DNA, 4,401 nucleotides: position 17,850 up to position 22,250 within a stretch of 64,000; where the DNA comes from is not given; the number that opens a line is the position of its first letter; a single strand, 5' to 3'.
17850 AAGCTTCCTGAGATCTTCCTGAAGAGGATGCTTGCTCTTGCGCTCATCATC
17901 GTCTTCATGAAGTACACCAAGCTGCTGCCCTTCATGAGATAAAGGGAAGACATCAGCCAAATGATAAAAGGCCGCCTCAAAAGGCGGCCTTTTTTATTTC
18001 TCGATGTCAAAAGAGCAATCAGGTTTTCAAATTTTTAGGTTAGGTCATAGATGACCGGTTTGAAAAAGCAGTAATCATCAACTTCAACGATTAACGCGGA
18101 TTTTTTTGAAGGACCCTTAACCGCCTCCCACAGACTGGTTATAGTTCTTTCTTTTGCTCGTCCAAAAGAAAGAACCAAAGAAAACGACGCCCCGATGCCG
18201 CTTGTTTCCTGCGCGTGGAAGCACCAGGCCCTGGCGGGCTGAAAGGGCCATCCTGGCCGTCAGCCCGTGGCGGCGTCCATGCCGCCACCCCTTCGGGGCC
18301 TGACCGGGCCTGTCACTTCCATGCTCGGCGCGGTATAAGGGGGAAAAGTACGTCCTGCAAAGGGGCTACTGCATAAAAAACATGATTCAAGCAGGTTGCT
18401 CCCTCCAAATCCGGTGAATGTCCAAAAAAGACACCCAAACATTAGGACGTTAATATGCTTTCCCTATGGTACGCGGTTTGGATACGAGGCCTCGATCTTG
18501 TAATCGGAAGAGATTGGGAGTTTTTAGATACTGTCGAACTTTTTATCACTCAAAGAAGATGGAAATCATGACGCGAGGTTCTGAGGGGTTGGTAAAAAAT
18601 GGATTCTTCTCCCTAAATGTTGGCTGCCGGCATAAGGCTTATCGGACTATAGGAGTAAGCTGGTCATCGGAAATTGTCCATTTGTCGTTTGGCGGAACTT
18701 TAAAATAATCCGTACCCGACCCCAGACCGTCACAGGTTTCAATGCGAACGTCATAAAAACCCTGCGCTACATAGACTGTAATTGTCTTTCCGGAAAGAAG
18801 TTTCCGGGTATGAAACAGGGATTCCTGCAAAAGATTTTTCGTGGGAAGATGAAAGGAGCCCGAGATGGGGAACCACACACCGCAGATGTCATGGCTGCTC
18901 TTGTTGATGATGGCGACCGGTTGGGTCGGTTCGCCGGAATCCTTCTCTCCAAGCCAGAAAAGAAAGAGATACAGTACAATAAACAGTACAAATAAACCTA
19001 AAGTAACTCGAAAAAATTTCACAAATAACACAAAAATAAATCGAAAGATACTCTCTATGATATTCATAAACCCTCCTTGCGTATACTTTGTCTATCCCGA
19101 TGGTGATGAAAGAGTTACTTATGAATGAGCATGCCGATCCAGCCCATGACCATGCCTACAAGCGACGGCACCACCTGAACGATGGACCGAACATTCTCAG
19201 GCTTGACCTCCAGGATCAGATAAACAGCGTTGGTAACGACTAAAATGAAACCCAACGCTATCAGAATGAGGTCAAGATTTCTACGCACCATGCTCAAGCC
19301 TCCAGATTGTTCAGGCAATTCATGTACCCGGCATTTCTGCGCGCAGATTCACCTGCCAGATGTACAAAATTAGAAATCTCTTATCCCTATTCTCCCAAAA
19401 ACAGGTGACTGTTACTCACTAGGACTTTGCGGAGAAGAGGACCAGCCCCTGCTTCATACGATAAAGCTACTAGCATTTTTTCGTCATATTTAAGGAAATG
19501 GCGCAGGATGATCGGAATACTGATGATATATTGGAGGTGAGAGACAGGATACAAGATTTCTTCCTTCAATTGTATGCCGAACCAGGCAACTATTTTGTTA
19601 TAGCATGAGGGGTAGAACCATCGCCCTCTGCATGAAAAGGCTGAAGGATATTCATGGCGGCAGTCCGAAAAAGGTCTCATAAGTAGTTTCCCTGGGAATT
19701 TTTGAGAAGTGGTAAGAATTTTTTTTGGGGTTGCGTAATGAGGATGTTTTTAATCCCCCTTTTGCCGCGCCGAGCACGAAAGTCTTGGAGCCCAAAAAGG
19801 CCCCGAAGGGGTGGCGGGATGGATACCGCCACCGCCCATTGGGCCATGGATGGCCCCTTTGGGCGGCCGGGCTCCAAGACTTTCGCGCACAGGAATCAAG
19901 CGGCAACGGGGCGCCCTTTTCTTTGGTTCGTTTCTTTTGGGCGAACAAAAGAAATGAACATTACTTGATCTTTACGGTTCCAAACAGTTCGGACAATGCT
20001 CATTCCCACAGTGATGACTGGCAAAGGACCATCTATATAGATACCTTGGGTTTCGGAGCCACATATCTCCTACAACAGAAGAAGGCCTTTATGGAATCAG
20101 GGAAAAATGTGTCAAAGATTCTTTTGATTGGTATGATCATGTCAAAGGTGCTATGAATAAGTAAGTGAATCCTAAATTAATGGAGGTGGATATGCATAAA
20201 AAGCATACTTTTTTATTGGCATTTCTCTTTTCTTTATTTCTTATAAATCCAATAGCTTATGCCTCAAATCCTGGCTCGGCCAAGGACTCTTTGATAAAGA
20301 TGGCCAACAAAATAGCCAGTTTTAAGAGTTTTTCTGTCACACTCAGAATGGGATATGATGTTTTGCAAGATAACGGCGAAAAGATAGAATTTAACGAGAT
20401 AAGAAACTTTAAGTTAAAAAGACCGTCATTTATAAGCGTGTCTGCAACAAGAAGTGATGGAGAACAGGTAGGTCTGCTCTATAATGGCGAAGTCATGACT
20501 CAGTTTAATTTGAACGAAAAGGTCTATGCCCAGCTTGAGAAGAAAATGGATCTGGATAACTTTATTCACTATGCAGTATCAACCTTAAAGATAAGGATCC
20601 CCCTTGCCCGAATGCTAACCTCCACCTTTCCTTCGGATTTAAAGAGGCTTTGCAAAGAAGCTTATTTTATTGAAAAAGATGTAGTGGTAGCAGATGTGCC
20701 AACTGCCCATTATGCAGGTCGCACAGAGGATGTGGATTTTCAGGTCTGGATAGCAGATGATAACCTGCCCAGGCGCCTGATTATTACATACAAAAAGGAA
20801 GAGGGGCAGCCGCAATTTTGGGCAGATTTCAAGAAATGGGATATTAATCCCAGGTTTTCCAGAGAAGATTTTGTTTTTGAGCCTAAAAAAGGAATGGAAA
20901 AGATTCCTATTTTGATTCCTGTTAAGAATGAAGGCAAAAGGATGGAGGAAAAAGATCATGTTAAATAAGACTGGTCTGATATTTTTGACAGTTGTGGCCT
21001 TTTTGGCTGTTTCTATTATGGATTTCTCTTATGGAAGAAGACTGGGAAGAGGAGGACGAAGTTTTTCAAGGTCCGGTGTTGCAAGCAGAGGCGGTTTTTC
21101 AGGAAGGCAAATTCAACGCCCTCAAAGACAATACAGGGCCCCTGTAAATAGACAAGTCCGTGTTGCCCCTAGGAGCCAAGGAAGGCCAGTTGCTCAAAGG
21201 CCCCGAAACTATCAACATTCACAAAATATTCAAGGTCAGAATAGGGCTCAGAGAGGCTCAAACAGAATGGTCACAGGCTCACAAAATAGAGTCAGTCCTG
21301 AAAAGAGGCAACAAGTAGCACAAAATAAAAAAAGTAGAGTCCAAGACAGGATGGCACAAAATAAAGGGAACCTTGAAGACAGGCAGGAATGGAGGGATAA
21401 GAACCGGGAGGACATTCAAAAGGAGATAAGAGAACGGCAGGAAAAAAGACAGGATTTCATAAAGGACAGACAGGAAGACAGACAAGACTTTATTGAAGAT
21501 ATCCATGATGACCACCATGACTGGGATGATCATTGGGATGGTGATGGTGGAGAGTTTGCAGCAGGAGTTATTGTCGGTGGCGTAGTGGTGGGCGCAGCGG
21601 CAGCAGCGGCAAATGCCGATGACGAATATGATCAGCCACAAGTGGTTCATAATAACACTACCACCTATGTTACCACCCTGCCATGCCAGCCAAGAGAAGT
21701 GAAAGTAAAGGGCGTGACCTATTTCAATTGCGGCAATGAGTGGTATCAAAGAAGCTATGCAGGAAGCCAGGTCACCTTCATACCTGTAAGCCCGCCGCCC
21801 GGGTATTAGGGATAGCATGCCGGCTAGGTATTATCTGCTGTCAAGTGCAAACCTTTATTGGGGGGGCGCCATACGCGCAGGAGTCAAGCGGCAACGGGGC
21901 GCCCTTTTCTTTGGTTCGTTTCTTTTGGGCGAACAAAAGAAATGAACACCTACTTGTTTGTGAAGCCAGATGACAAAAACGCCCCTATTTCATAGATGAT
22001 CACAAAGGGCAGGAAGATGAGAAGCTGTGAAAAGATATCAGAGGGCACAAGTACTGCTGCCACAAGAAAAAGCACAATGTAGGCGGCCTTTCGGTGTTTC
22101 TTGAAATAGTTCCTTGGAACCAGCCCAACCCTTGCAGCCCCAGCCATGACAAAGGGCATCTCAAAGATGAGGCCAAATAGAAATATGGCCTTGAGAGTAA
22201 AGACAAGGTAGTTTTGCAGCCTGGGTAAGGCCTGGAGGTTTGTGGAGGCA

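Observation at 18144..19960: Inverted pair of a ~205-nt GC-rich, heavily base-paired element with compensatory stem changes, bracketing an IS91 remnant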

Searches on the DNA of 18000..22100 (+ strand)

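Call 11: search_rna_families(source=window, start=18000, end=22100, threshold=evalue, max_evalue=10, show_alignments=2)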
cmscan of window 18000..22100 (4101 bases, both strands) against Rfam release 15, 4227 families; matches with E-value up to 10: 9.
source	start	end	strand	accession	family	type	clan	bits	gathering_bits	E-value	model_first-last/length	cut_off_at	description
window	19763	19899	+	RF01731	TwoAYGGAY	Cis-reg;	CL00106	33.3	43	0.015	1-168/168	no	TwoAYGGAY RNA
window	18235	18287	-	RF01731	TwoAYGGAY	Cis-reg;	CL00106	21.8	43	5.9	49-108/168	no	TwoAYGGAY RNA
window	19773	19889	+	RF00891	mir-671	Gene; miRNA;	-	19.6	65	9.2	1-84/84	no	mir-671 microRNA precursor family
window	18270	18301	-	RF02226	sX7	Gene; sRNA;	-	19.1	55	2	61-92/95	no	Xanthomonas sRNA sX7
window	20885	20977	-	RF00111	SdsR_RyeB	Gene; sRNA;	CL00105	18.3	38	8.5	1-100/100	no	SdsR_RyeB RNA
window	19918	19954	+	RF03323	mir-3613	Gene; miRNA;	-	17.4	91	6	25-61/86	no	mir-3613 microRNA precursor family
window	21906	21942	+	RF03323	mir-3613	Gene; miRNA;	-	17.4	91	6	25-61/86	no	mir-3613 microRNA precursor family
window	19342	19385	+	RF00097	snoR71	Gene; snRNA; snoRNA; CD-box;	-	17.1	40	8.8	57-100/107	no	Plant small nucleolar RNA R71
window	18567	18686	+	RF00534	SgrS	Gene; antisense;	-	12.4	37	3.1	1-232/232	no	SgrS RNA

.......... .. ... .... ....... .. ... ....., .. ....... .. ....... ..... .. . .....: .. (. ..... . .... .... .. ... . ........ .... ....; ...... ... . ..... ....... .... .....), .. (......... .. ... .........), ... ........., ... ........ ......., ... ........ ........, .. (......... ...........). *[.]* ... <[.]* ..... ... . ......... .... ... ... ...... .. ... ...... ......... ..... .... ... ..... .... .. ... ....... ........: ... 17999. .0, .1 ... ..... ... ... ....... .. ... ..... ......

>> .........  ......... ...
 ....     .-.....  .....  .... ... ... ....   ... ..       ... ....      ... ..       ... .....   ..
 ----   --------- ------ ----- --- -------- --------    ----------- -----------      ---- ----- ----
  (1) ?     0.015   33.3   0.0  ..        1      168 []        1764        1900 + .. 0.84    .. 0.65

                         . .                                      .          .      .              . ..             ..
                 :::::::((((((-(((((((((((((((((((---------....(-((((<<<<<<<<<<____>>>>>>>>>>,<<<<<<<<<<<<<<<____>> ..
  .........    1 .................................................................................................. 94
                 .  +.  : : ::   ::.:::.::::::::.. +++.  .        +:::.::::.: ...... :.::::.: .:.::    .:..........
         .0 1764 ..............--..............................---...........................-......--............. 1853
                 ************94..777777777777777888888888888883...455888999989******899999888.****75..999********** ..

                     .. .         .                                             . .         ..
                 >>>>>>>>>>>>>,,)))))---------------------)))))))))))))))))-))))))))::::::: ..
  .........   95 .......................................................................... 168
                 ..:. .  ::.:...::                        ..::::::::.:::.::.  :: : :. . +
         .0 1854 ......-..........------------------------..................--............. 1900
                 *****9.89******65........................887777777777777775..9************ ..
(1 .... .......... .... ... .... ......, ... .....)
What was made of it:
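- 18235..18287 (-): The two GGA-loop hairpins of A, with loops AUGGAC and A-GGAU. Partial Rfam TwoAYGGAY match, 21.8 bits, model positions 49-108 (call 11).
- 19763..19899 (+): TwoAYGGAY-like three-way-junction core of B: P0/P1, a small GAAG hairpin, and two hairpins with AUGGAU loops. Rfam RF01731 at 33.3 bits (gathering score 43), E = 0.015, model positions 1-168 of 168 (call 11).
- On TwoAYGGAY (RF01731): A scores 21.8 bits on a partial match (call 11).
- B matches the full-length model at 33.3 bits, E = 0.015 (call 11).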

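Call 25: search_dna_similar(query=window:19745-19962:+, collection=plasmids, mode=distant, max_evalue=0.01)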
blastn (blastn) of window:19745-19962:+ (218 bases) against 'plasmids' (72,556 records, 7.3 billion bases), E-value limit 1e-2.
No match.

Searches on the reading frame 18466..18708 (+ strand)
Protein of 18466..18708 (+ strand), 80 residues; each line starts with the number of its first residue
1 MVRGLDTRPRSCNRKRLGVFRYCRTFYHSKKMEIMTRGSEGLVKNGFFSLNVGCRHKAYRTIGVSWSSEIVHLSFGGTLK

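Call 20: search_protein_families(library=pfam, proteins=[window:18466-18708:+], max_evalue=0.1)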
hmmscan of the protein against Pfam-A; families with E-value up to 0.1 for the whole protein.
window:18466-18708:+ (80 aa): 0 families

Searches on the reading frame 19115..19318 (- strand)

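Call 20: search_protein_families(library=pfam, proteins=[window:19115-19318:-], max_evalue=0.1)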
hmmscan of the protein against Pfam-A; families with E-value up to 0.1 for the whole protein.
window:19115-19318:- (67 aa): 1 family
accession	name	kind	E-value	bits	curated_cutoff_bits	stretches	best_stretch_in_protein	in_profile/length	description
PF20712.2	CyanoTRADDas_TM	-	0.086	13.4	24.3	0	14-66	11-58/68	Cyanobacterial TRADD-N associated 2-Transmembrane domain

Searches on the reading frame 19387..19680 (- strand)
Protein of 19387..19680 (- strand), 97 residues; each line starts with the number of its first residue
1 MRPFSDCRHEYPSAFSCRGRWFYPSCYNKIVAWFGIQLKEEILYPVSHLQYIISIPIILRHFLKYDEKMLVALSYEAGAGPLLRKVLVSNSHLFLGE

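Call 20: search_protein_families(library=pfam, proteins=[window:19387-19680:-], max_evalue=0.1)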
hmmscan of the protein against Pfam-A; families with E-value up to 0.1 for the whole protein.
window:19387-19680:- (97 aa): 1 family
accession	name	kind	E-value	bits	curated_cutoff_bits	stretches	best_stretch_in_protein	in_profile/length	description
PF14319.11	Zn_Tnp_IS91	-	0.0026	18.1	26.3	1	5-54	42-89/90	Transposase zinc-binding domain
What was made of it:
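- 19387..19745 (-): IS91-family transposase remnant (zinc-binding domain only). It is cargo or debris between the arms. PF14319 at 18.1 bits (call 20).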

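Call 41: find_homologous_proteins(query=window:19387-19680:-, max_evalue=0.001)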
Query window:19387-19680:- (97 aa): 1 proteins with E <= 0.001 among 1 candidates.
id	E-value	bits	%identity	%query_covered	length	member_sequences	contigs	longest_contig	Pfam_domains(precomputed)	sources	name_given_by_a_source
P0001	1.7e-25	107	72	71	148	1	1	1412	PF14319.12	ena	-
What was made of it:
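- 19387..19745 (-): 72% identical to P0001 (call 41).
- Checked: The IS91 fragment is real but weak: PF14319 at 18.1 bits (cutoff 26.3), and 72% identity to a metagenomic IS91 N-terminus (calls 20, 41).
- An IS91 zinc-domain fragment lies at 19387-19745 (calls 20, 41).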

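Call 43: find_encoding_contigs(protein=P0001, flank=5000)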
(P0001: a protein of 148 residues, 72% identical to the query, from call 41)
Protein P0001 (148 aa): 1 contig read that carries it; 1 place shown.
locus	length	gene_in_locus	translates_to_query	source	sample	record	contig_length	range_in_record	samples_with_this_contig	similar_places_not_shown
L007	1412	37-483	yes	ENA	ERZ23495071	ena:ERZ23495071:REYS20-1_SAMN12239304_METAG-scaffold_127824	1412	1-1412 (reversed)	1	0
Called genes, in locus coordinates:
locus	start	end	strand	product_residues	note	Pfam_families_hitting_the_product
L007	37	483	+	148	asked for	PF14319:Zn_Tnp_IS91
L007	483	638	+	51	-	-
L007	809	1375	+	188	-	PF04986:Y2_Tnp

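Call 84: find_homologous_proteins(query=L007:809-1372:+, max_evalue=1e-15)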
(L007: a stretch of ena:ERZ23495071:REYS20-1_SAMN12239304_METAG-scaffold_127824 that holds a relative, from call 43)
Query L007:809-1372:+ (188 aa): 688 proteins with E <= 1e-15 among 771 candidates; the best 120 are listed.
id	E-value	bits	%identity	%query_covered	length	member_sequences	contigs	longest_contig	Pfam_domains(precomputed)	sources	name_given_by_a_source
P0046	4.0e-87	309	77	93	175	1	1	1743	PF04986.19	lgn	-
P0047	2.5e-74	267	63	95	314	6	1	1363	PF04986.19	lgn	-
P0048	2.2e-73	264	83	73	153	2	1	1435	PF04986.19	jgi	-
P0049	3.6e-72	260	66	92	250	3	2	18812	PF04986.19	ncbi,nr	ncbi:MAG: transposase [Proteobacteria bacterium]|nr:transposase [Pseudomonadota bacterium] MBU429813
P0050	7.2e-72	259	66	91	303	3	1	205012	PF04986.19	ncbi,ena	-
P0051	1.9e-71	258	64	95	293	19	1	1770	PF04986.19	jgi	-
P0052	3.0e-67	244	62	95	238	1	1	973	PF04986.19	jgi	jgi:Putative transposase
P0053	7.8e-67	243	85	64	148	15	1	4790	-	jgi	-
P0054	1.1e-66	242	61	95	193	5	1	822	PF04986.19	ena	-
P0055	4.0e-66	240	61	95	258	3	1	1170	PF04986.19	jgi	-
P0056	2.6e-62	228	59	93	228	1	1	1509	PF04986.19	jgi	jgi:hypothetical protein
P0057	2.7e-62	228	58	93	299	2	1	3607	PF04986.19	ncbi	ncbi:MAG: hypothetical protein Kow00111_28770 [Thermincola ferriacetica]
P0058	6.0e-62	227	59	95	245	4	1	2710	PF04986.19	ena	-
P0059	1.1e-61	226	59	95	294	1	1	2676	PF04986.19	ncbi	-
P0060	2.2e-61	225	58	96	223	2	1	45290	PF04986.19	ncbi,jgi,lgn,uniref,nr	ncbi:transposase [Malonomonas rubra]|uniref:transposase n=1 Tax=Malonomonas rubra TaxID=57040 RepID=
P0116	1.3e-52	196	54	96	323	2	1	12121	PF14319.12,PF04986.19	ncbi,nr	ncbi:MAG: transposase zinc-binding domain-containing protein [Proteobacteria bacterium]|nr:transposa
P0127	1.5e-51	193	60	80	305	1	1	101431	PF04986.19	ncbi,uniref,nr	ncbi:transposase [Desulfurivibrio dismutans]|uniref:transposase n=1 Tax=Desulfurivibrio dismutans Ta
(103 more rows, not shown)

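Call 85: find_encoding_contigs(protein=P0050, flank=4000, max_places=3)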
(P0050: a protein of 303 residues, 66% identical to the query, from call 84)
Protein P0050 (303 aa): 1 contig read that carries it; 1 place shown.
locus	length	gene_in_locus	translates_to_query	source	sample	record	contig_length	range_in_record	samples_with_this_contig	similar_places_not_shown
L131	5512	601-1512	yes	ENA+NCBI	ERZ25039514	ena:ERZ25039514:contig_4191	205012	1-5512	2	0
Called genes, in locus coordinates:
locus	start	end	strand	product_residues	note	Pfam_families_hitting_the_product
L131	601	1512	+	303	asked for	PF04986:Y2_Tnp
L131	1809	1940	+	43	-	-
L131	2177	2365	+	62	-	-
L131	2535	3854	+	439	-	PF06965:Na_H_antiport_1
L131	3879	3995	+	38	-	-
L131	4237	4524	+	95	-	-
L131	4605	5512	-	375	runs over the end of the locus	PF18845:baeRF_family3, PF18848:baeRF_family6, PF18849:baeRF_family7, PF18851:baeRF_family8, PF18855:baeRF_family11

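Call 86: find_encoding_contigs(protein=P0116, flank=4000, max_places=3)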
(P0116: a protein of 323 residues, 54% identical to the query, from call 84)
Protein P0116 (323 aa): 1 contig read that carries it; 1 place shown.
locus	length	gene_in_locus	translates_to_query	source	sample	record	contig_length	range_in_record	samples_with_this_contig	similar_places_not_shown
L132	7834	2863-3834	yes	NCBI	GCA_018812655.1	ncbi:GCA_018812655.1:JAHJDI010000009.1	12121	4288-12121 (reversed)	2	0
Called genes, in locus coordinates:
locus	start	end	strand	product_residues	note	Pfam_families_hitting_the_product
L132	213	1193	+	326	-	PF00490:ALAD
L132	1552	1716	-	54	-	-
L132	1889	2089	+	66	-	PF09957:VapB_antitoxin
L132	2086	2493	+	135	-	PF01850:PIN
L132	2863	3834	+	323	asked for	PF14319:Zn_Tnp_IS91, PF04986:Y2_Tnp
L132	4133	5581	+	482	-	PF12770:CHAT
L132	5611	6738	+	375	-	PF03781:FGE-sulfatase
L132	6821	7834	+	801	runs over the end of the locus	PF13424:TPR_12 (faint), PF13428:TPR_14 (faint), PF07719:TPR_2 (faint), PF13432:TPR_16 (faint), PF12770:CHAT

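Call 87: find_encoding_contigs(protein=P0127, flank=4000, max_places=3)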
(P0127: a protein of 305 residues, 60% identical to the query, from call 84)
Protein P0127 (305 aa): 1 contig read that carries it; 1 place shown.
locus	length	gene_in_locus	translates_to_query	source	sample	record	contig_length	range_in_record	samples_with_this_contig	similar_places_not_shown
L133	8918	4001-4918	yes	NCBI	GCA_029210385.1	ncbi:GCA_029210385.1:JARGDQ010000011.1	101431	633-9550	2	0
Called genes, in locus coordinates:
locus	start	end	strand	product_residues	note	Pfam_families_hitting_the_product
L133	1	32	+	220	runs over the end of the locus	PF00581:Rhodanese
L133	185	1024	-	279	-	PF01261:AP_endonuc_2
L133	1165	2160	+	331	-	PF04055:Radical_SAM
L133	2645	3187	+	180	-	-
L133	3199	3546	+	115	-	-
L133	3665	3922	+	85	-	-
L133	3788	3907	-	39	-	PF05534:HicB, PF22513:FitA-like_RHH (weak)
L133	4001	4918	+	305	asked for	PF04986:Y2_Tnp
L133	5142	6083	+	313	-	PF00072:Response_reg, PF00990:GGDEF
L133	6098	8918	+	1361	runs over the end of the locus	PF08269:dCache_2, PF17200:sCache_2, PF17201:Cache_3-Cache_2, PF17200:sCache_2, PF17201:Cache_3-Cache_2, PF00672:HAMP, PF13426:PAS_9, PF00512:HisKA, +5 more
